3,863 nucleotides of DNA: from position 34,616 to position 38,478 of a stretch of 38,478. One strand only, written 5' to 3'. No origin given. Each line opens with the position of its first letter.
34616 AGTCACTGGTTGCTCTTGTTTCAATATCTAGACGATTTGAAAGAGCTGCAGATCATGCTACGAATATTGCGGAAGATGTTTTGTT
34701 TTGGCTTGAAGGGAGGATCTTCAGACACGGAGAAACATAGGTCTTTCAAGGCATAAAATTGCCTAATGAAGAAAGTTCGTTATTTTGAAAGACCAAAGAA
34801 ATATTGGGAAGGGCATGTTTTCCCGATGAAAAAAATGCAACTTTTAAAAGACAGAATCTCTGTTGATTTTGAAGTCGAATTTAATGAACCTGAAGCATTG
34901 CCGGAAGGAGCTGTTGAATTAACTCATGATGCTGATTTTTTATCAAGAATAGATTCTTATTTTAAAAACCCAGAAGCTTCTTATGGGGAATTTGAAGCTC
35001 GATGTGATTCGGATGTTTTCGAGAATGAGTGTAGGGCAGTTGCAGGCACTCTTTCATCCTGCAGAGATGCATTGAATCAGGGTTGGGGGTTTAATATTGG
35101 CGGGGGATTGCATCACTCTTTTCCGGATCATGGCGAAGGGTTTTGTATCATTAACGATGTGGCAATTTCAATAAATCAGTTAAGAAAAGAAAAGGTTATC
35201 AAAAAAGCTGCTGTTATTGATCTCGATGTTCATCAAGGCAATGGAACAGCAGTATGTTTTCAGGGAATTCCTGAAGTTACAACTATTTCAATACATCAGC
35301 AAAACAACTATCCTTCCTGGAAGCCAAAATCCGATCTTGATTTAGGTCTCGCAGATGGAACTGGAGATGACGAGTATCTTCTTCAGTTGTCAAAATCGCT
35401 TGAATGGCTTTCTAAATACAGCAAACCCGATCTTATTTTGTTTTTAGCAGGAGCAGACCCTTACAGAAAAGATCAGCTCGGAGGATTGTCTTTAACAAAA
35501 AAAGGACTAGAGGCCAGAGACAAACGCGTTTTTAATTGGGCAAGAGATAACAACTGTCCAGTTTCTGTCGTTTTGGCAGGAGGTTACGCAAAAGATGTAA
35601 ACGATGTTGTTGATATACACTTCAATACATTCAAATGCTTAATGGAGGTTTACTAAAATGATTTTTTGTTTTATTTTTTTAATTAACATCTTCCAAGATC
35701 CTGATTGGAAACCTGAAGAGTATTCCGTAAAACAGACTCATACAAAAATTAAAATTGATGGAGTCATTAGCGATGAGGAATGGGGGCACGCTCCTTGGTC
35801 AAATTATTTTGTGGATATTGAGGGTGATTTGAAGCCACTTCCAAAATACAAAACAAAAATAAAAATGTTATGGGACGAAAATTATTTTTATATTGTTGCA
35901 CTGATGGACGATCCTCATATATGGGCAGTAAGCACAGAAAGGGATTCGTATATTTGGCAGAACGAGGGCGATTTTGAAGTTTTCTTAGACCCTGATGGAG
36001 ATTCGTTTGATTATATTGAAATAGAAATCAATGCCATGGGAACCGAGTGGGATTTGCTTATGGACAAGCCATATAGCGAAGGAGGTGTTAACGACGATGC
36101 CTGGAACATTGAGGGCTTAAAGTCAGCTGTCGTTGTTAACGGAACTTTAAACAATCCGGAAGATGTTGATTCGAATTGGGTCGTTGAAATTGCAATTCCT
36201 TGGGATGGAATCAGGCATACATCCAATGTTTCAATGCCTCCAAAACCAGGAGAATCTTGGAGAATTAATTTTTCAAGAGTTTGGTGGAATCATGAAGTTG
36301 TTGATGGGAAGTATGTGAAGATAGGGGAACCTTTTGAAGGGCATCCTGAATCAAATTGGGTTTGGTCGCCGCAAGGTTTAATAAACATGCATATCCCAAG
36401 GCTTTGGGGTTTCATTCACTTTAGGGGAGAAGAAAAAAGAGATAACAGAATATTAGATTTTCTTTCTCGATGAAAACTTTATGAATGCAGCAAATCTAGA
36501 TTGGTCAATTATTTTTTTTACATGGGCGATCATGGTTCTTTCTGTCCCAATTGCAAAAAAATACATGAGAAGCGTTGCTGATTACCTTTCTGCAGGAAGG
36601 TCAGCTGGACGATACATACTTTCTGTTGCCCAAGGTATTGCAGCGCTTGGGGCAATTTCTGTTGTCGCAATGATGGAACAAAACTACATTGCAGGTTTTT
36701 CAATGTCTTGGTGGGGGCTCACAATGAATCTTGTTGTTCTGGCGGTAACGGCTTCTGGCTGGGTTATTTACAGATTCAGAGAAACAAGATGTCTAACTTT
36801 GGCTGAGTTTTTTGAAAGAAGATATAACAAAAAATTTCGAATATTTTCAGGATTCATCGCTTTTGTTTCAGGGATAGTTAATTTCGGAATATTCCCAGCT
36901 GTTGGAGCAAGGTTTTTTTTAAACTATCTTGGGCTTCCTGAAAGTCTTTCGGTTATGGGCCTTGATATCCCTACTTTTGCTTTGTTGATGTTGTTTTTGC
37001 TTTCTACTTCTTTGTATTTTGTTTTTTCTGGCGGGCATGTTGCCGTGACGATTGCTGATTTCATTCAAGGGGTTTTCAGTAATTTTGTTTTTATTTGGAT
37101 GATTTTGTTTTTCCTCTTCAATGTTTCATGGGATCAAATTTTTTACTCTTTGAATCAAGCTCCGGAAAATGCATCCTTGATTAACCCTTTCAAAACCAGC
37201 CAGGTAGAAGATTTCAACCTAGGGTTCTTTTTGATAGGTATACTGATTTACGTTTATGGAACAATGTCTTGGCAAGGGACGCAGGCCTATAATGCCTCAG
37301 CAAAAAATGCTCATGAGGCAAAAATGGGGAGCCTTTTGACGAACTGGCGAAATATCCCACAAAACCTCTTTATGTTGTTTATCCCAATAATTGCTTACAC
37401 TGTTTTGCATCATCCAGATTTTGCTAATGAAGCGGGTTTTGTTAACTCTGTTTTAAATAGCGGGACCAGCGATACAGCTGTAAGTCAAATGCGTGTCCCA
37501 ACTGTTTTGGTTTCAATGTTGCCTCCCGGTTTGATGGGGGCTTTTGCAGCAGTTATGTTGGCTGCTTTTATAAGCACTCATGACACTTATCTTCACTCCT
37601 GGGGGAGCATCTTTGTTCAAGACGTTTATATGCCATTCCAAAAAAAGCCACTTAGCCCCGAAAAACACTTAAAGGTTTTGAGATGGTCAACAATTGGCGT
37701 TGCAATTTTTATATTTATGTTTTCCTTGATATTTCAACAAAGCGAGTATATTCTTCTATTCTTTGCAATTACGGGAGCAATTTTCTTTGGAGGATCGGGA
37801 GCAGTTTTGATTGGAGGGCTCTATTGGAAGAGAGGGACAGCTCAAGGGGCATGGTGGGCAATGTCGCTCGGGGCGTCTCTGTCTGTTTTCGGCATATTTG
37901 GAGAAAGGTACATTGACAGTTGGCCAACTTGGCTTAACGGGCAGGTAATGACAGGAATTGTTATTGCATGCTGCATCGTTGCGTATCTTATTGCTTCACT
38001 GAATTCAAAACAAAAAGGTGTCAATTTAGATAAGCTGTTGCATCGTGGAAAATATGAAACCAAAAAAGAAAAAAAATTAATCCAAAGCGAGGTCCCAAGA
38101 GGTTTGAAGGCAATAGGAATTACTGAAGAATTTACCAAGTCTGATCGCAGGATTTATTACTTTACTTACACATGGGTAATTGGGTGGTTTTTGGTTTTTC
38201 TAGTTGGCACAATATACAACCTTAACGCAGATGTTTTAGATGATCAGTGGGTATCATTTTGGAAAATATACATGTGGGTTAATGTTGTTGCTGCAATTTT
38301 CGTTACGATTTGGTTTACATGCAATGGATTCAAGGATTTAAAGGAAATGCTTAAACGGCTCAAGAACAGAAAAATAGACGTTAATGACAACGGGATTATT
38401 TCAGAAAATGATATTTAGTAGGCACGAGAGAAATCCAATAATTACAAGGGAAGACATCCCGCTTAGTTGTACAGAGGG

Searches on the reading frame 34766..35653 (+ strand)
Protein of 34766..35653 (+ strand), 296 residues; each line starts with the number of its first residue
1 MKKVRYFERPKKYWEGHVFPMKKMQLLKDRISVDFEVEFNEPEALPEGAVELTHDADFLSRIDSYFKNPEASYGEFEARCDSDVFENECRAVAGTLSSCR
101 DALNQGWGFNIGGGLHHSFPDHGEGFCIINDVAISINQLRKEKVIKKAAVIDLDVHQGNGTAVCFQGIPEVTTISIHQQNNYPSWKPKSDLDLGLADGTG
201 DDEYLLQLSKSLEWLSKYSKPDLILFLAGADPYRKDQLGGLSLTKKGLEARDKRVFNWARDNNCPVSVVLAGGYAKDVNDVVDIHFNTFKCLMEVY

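Call 24: search_protein_families(library=pfam, proteins=[window:34766-35653:+], max_evalue=0.001)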
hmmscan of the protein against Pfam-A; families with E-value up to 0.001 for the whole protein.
window:34766-35653:+ (296 aa): 1 family
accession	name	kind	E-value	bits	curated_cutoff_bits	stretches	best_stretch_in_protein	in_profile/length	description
PF00850.24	Hist_deacetyl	-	1.3e-49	169.6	27.9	1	25-278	9-287/298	Histone deacetylase domain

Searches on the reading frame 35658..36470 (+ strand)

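Call 24: search_protein_families(library=pfam, proteins=[window:35658-36470:+], max_evalue=0.001)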
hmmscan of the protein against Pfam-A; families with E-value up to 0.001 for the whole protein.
window:35658-36470:+ (271 aa): 1 family
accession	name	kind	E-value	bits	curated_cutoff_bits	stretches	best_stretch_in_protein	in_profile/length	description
PF06452.16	CBM9_1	-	7.4e-12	46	23.4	1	33-188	1-137/185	Carbohydrate family 9 binding domain-like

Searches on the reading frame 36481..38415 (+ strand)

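Call 24: search_protein_families(library=pfam, proteins=[window:36481-38415:+], max_evalue=0.001)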
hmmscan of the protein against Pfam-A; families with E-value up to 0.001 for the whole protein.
window:36481-38415:+ (645 aa): 1 family
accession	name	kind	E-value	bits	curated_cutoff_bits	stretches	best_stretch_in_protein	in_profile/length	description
PF00474.23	SSF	-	6.9e-29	101.4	22.8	1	35-464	1-406/406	Sodium:solute symporter family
